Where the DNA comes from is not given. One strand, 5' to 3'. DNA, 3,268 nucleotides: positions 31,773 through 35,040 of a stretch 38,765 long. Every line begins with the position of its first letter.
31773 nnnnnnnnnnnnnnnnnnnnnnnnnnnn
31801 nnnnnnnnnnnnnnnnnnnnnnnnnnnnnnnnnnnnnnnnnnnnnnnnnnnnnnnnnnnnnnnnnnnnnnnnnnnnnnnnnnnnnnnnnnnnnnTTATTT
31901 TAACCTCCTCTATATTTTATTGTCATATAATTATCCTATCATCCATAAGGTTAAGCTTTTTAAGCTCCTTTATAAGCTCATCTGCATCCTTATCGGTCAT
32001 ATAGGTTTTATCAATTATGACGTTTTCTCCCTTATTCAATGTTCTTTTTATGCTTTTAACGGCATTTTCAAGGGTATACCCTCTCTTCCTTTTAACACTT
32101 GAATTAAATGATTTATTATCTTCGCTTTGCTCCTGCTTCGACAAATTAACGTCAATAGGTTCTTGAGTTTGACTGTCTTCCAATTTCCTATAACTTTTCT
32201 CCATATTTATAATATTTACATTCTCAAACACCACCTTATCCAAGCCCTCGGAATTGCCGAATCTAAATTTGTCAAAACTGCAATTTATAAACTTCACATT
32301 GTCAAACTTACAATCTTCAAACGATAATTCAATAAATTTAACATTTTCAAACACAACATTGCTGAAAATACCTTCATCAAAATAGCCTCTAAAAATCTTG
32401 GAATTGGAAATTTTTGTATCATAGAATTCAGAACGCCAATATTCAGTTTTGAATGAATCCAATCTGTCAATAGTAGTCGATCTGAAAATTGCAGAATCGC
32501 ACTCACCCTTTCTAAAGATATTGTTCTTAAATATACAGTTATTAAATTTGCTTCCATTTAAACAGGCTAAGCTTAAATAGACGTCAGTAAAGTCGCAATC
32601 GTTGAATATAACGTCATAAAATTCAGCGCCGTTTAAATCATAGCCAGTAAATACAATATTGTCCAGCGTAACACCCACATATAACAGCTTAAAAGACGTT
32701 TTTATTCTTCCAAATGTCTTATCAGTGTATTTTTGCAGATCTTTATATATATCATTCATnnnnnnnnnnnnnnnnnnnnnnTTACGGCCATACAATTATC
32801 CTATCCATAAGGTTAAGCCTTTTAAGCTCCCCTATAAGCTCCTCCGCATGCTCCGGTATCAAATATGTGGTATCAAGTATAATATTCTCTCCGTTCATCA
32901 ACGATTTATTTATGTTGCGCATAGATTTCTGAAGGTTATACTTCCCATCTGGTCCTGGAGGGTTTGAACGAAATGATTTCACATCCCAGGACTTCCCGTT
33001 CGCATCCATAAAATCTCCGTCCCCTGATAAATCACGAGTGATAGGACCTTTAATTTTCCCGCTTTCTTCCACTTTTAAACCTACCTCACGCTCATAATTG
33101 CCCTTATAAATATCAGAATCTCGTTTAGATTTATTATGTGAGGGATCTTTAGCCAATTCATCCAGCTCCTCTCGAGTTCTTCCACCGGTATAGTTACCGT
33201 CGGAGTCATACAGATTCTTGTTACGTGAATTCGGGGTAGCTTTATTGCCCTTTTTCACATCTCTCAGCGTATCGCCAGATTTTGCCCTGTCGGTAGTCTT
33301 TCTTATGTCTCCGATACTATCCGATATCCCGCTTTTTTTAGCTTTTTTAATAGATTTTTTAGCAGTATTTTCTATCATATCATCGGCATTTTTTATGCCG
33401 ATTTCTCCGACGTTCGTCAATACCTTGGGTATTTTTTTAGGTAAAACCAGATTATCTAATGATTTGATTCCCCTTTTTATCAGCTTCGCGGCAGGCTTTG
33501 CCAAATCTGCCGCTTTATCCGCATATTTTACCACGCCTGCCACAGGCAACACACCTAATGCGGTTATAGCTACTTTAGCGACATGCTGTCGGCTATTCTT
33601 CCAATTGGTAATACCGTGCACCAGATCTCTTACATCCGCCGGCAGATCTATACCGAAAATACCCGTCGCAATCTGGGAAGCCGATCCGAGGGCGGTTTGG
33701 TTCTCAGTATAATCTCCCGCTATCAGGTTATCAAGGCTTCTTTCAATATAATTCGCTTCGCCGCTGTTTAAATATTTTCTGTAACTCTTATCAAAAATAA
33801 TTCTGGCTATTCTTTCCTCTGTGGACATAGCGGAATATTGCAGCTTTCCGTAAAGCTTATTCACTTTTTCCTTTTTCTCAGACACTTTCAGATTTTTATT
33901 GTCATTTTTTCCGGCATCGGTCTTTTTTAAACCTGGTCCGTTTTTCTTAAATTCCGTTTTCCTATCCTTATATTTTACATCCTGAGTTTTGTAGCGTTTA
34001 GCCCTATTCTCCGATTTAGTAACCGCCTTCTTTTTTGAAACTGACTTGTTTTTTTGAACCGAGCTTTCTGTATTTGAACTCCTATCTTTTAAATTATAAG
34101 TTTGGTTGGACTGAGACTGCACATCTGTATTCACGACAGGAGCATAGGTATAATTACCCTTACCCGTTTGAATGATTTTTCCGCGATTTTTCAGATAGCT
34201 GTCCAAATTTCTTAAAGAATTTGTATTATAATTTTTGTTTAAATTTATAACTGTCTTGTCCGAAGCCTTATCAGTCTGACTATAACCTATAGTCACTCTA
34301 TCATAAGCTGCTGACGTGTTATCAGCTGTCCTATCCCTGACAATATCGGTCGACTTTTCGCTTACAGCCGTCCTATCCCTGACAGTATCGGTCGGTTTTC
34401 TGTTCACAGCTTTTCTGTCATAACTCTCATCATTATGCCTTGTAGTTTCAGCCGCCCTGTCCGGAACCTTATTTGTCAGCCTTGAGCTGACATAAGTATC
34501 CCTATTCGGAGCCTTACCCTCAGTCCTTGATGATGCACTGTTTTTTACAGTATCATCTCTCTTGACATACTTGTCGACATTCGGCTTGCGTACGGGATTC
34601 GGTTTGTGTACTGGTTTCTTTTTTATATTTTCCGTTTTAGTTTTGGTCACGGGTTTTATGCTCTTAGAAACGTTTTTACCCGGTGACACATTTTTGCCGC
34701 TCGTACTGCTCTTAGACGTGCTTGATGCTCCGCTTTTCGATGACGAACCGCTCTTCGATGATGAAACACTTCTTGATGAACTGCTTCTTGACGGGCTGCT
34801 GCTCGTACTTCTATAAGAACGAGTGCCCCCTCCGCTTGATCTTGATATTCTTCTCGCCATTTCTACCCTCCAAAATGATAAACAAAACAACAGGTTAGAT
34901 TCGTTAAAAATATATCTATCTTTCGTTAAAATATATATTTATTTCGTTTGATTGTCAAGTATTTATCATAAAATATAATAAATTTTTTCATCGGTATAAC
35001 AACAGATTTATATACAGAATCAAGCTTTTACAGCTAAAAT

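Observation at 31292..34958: Compact three-gene toxin/immunity-like island with no recognisable secretion or mobility genes, wedged between two core redox operons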

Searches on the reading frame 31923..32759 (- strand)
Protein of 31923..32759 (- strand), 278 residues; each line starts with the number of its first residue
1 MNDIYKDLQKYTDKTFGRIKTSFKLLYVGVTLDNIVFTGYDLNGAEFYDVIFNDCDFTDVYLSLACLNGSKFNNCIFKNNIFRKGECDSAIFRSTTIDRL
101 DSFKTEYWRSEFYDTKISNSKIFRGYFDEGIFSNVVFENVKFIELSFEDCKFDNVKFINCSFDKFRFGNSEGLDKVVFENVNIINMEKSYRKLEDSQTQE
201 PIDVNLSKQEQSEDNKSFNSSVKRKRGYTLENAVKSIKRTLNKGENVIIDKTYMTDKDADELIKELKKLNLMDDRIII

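Call 3: search_protein_families(library=pfam, proteins=[window:31923-32759:-], max_evalue=1)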
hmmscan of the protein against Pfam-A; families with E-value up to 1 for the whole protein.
window:31923-32759:- (278 aa): 6 families
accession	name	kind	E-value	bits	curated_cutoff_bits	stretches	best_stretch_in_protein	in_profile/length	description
PF13599.13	Pentapeptide_4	-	3.9e-16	59.3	38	3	131-196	2-66/78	Pentapeptide repeat region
PF00805.28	Pentapeptide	-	1.7e-11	43.9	20.2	3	41-79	2-40/40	Pentapeptide repeats (8 copies)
PF13576.12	Pentapeptide_3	-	1.1e-09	38.8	27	3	33-76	2-48/48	Pentapeptide repeats (9 copies)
PF23894.2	LD_SV2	-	1.7e-07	31.9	29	4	109-171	24-86/92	SV2A/B/C luminal domain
PF07931.18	CPT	-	0.071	13.4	22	1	208-266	44-103/172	Chloramphenicol phosphotransferase-like protein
PF04472.17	SepF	-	0.082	13.6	27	1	234-268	12-46/72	Cell division protein SepF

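Call 4: search_protein_families(library=ncbifam, proteins=[window:31923-32759:-], max_evalue=1)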
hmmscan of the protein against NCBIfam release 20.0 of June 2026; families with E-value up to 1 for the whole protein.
window:31923-32759:- (278 aa): 14 families
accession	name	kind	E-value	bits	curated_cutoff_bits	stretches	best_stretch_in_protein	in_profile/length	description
NF051894.1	anti_phage_HalA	equivalog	1.2e-12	47.7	250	2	28-97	70-136/338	anti-phage Hailong system effector protein HalA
NF000349.1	mfpA_AE000516.2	equivalog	0.00011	22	360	1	40-80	17-57/183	pentapeptide repeat protein MfpA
NF033086.2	penta_rpt_Qnr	equivalog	0.00032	20.5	240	2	134-163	14-43/211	Qnr family pentapeptide repeat protein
NF047416.1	penta_HetL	equivalog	0.00053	19.5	260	1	28-122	26-120/218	heterocyst differentiation pentapeptide repeat protein HetL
TIGR01299.1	synapt_SV2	subfamily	0.0032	15.4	637.3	2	26-85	505-559/742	synaptic vesicle protein SV2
NF000421.1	penta_rpt_QnrVC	exception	0.0054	16.7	460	2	135-174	21-58/218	QnrVC family quinolone resistance pentapeptide repeat protein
NF000139.2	penta_rpt_QnrD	exception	0.0067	16.4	425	1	27-91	15-75/214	QnrD family quinolone resistance pentapeptide repeat protein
NF011904.1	PRK15377.1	subfamily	0.0077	14.6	500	2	132-207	52-126/606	type III secretion system effector HECT-type E3 ubiquitin transferase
NF000420.1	penta_rpt_QnrB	exception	0.016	15.2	460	1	27-160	15-144/214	QnrB family quinolone resistance pentapeptide repeat protein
NF012151.0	penta_rpt_QnrAS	exception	0.023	14.8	490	1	134-197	5-68/218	QnrAS family quinolone resistance pentapeptide repeat protein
NF033375.2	penta_rpt_QnrE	exception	0.04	13.9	480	1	27-94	15-78/214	QnrE family quinolone resistance pentapeptide repeat protein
TIGR03470.1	HpnH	equivalog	0.043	12.8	225.05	1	179-270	105-188/318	adenosyl-hopene transferase HpnH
NF038182.1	penta_rpt_SmQnr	exception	0.53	10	460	0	29-63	144-178/215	SmQnr family pentapeptide repeat protein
NF000071.4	penta_rpt_QnrA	exception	0.57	9.9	450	0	106-167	12-74/218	QnrA family quinolone resistance pentapeptide repeat protein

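Call 10: search_protein_families(library=padloc, proteins=[window:31923-32759:-], max_evalue=1)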
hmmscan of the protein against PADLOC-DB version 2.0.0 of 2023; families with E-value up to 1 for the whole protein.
window:31923-32759:- (278 aa): 0 families

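Call 11: search_protein_families(library=phrogs, proteins=[window:31923-32759:-], max_evalue=1)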
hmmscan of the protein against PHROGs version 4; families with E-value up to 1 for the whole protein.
window:31923-32759:- (278 aa): 8 families
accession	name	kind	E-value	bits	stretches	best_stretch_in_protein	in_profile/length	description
phrog_24530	-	unknown function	4.9e-13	49.8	2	2-121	46-163/365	-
phrog_12514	-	unknown function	2.6e-07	31.3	3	43-99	172-228/287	-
phrog_15350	-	unknown function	2.9e-06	27.4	1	29-196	79-254/494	-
phrog_923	-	unknown function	0.00022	20.1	1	31-233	798-968/990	-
phrog_29257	-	unknown function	0.06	13.8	1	124-168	128-172/358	-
phrog_30240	-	unknown function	0.063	13.1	1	27-117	120-205/438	-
phrog_26297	-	unknown function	0.49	11.9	0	31-62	20-51/93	-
phrog_18759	-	unknown function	0.5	11.5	1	221-265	56-102/107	-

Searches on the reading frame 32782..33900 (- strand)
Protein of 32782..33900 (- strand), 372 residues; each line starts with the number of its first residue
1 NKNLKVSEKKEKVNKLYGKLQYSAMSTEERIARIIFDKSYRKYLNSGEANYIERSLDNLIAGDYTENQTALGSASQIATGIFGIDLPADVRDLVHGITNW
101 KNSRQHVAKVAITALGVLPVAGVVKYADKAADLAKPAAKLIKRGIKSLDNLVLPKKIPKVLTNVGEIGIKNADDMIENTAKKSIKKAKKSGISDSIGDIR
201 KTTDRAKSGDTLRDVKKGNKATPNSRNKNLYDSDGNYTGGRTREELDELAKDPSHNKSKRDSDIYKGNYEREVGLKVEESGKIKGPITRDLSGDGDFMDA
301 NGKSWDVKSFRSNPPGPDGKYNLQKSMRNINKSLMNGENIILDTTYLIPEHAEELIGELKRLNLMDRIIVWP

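Call 9: search_solved_structures(query=window:32782-33900:-, max_evalue=10, show_alignments=2)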
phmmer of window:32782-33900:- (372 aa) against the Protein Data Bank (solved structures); distinct sequences matched with E-value up to 10: 0.

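Call 12: find_homologous_proteins(query=window:32782-33870:-, max_evalue=0.001)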
Query window:32782-33870:- (362 aa): 13 proteins with E <= 0.001 among 5174 candidates.
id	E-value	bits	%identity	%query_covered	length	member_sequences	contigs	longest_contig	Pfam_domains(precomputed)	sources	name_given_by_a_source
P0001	2.0e-49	187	47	69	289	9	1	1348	-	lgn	-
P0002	1.5e-45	174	55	45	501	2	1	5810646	-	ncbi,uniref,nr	ncbi:hypothetical protein R2R35_04835 [Anaerocolumna sp. AGMB13020]|uniref:hypothetical protein n=1 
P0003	1.1e-42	165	49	50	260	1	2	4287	-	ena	-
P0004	1.2e-42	165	50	47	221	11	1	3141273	-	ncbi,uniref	ncbi:hypothetical protein ACIG2M_12480 [Lysinibacillus fusiformis]|uniref:hypothetical protein n=1 T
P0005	1.8e-42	164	42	70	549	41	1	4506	-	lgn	-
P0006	5.7e-41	159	54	43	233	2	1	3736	-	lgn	-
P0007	2.9e-39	154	56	40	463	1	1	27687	-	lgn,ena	-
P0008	1.7e-37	148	49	41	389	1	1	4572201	-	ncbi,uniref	ncbi:hypothetical protein [Lysinibacillus sp. 3P01SB]|uniref:hypothetical protein n=1 Tax=Lysinibaci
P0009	1.1e-22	99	48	35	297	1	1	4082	-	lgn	-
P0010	1.8e-22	98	36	55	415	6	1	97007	PF06013.19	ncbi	-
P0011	1.1e-20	93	43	38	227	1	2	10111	-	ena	-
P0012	7.4e-20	90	37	46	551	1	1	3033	-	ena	-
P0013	2.0e-17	82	37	44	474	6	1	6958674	-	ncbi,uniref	ncbi:hypothetical protein [Paenibacillus sp. 1A_MP2]|uniref:hypothetical protein n=1 Tax=Paenibacill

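Call 15: find_encoding_contigs(protein=P0002, flank=6000, max_places=3)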
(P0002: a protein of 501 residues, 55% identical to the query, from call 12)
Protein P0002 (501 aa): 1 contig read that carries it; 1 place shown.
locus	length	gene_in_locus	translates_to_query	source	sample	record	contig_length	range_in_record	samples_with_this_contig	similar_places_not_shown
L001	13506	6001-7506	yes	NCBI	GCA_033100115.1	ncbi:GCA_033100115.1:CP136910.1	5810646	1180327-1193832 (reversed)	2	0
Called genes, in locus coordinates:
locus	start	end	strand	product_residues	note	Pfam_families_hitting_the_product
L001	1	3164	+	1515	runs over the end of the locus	PF00498:FHA (faint), PF16697:Yop-YscD_cpl (faint), PF01580:FtsK_SpoIIIE, PF01637:ATPase_2 (faint), PF13401:AAA_22 (faint), PF13555:AAA_29 (faint), PF01580:FtsK_SpoIIIE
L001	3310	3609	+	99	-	PF06013:WXG100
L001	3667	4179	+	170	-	-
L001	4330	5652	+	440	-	PF07719:TPR_2 (faint), PF12895:ANAPC3 (faint), PF13174:TPR_6 (faint), PF13176:TPR_7 (faint), PF13181:TPR_8 (faint), PF00515:TPR_1 (weak), PF13432:TPR_16 (weak), PF14559:TPR_19 (weak), +10 more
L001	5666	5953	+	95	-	PF06013:WXG100 (weak)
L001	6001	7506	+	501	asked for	-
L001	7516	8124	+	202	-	PF23894:LD_SV2 (faint), PF13599:Pentapeptide_4, PF13576:Pentapeptide_3 (weak), PF00805:Pentapeptide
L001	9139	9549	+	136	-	-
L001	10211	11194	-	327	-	PF01636:APH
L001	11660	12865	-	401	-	PF00254:FKBP_C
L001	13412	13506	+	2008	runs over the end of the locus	PF13290:CHB_HEX_C_1 (weak), PF02368:Big_2 (weak)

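Call 16: find_encoding_contigs(protein=P0010, flank=6000, max_places=3)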
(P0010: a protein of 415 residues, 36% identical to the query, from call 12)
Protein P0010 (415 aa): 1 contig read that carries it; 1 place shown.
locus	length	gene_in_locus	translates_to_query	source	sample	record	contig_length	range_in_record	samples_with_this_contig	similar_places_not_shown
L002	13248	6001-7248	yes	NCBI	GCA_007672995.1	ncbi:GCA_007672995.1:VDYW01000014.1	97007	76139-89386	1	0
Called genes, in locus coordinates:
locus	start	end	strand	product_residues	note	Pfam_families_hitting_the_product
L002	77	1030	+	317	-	PF07833:Cu_amine_oxidN1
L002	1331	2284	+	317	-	PF07833:Cu_amine_oxidN1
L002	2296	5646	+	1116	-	PF18964:DUF5704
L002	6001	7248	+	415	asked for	PF06013:WXG100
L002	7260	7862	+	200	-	PF00805:Pentapeptide (faint), PF13576:Pentapeptide_3 (faint), PF13599:Pentapeptide_4, PF23894:LD_SV2 (faint), PF13599:Pentapeptide_4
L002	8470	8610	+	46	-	-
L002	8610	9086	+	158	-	-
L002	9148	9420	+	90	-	-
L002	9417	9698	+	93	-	PF28107:SitI3 (weak)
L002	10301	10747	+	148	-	PF18616:CdiI_3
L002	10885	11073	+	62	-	PF09388:SpoOE-like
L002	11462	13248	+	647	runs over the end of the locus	PF02743:dCache_1, PF00672:HAMP, PF06580:His_kinase, PF02518:HATPase_c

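Call 17: find_encoding_contigs(protein=P0008, flank=5000, max_places=2)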
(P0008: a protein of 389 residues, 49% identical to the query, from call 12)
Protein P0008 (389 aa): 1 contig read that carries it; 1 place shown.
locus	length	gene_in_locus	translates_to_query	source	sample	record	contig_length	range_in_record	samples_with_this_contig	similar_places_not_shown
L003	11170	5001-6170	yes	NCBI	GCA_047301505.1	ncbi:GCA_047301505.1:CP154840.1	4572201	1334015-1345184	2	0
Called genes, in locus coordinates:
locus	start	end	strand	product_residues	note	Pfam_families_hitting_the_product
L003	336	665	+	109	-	-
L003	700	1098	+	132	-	-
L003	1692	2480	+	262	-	-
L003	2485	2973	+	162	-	PF10004:DUF2247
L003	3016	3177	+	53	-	-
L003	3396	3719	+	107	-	PF18451:CdiA_C (weak)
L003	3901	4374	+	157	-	-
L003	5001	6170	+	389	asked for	-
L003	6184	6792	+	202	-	PF23894:LD_SV2 (faint), PF00805:Pentapeptide (faint), PF13576:Pentapeptide_3 (faint), PF13599:Pentapeptide_4 (weak)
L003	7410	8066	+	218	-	PF14424:Toxin-deaminase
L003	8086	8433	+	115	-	PF14425:Imm3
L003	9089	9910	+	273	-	-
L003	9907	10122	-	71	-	PF01381:HTH_3 (weak), PF13443:HTH_26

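Call 18: find_encoding_contigs(protein=P0013, flank=5000, max_places=2)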
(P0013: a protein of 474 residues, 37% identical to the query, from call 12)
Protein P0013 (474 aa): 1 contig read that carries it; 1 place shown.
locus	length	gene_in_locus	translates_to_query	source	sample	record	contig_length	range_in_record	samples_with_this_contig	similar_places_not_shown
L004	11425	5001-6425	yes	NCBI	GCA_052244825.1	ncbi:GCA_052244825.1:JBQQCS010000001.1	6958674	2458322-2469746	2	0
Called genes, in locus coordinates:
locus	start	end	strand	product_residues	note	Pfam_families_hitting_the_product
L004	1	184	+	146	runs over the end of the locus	PF14567:SUKH_5, PF09346:SMI1_KNR4, PF14568:SUKH_6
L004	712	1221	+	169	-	PF14567:SUKH_5 (faint), PF09346:SMI1_KNR4, PF14568:SUKH_6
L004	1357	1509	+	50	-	PF12639:Colicin-DNase, PF14414:WHH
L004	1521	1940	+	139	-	PF14567:SUKH_5 (weak), PF09346:SMI1_KNR4, PF14568:SUKH_6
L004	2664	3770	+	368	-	-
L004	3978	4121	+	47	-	PF12639:Colicin-DNase (weak), PF14414:WHH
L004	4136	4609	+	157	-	PF14567:SUKH_5 (faint), PF09346:SMI1_KNR4, PF14568:SUKH_6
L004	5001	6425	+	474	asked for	-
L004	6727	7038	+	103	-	PF13599:Pentapeptide_4 (weak), PF00805:Pentapeptide (faint)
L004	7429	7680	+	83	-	PF09346:SMI1_KNR4, PF14568:SUKH_6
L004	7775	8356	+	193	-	-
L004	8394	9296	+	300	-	PF08843:AbiEii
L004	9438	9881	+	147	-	PF15574:Imm48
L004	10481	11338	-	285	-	PF01073:3Beta_HSD (weak), PF02254:TrkA_N (weak), PF05368:NmrA, PF13460:NAD_binding_10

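Call 19: find_encoding_contigs(protein=P0007, flank=6000, max_places=2)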
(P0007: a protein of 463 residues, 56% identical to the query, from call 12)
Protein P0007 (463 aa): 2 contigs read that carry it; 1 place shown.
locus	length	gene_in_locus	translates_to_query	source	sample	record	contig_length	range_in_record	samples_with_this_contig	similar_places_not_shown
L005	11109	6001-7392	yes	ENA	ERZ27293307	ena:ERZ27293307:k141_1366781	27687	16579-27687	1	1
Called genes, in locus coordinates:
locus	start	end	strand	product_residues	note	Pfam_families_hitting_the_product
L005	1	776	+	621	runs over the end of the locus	PF00069:Pkinase, PF07714:PK_Tyr_Ser-Thr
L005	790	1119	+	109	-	-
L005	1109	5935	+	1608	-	PF19077:Big_13 (faint)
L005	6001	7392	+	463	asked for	-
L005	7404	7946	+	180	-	-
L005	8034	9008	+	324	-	-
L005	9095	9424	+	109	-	PF18451:CdiA_C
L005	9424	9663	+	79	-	-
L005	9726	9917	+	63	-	-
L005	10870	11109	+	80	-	?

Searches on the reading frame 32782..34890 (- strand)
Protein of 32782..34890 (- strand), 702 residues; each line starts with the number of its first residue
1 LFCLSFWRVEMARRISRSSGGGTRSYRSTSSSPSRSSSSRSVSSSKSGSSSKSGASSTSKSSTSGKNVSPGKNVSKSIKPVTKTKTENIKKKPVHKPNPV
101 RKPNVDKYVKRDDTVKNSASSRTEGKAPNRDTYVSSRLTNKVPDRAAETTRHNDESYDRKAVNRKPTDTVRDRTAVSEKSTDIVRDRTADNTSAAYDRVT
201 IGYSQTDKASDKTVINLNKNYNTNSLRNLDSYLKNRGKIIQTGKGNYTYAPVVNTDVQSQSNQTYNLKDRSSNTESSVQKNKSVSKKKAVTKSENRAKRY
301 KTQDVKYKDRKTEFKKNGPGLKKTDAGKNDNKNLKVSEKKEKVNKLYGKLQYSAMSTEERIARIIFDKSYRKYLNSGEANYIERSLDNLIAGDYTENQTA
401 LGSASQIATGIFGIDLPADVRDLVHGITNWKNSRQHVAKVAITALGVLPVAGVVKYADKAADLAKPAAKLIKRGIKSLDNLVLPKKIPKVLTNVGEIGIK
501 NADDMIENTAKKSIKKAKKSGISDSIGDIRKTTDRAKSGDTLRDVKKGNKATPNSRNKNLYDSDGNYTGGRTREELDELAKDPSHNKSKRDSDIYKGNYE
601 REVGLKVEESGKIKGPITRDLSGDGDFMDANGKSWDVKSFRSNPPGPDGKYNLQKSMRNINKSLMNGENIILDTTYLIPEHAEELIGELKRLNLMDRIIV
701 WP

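Call 3: search_protein_families(library=pfam, proteins=[window:32782-34890:-], max_evalue=1)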
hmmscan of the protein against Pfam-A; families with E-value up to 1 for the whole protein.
window:32782-34890:- (702 aa): 2 families
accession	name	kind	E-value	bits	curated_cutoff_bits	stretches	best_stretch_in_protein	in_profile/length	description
PF10391.15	DNA_pol_lambd_f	-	0.04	14.2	29.8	1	466-505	13-50/51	Fingers domain of DNA polymerase lambda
PF08827.16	DUF1805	-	0.095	13.4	29.5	1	493-523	19-52/64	Domain of unknown function (DUF1805)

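Call 4: search_protein_families(library=ncbifam, proteins=[window:32782-34890:-], max_evalue=1)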
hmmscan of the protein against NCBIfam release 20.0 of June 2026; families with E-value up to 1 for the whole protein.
window:32782-34890:- (702 aa): 1 family
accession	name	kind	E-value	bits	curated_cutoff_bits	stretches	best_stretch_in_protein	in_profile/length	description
NF003192.0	PRK04164.1-3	equivalog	0.029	14.3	341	1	389-438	76-126/174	hypothetical protein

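Call 10: search_protein_families(library=padloc, proteins=[window:32782-34890:-], max_evalue=1)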
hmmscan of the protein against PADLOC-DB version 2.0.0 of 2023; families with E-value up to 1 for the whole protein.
window:32782-34890:- (702 aa): 0 families

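Call 11: search_protein_families(library=phrogs, proteins=[window:32782-34890:-], max_evalue=1)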
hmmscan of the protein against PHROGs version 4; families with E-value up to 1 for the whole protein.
window:32782-34890:- (702 aa): 1 family
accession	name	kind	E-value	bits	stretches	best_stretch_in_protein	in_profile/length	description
phrog_8654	-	unknown function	0.11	13.9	1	195-236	45-88/102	-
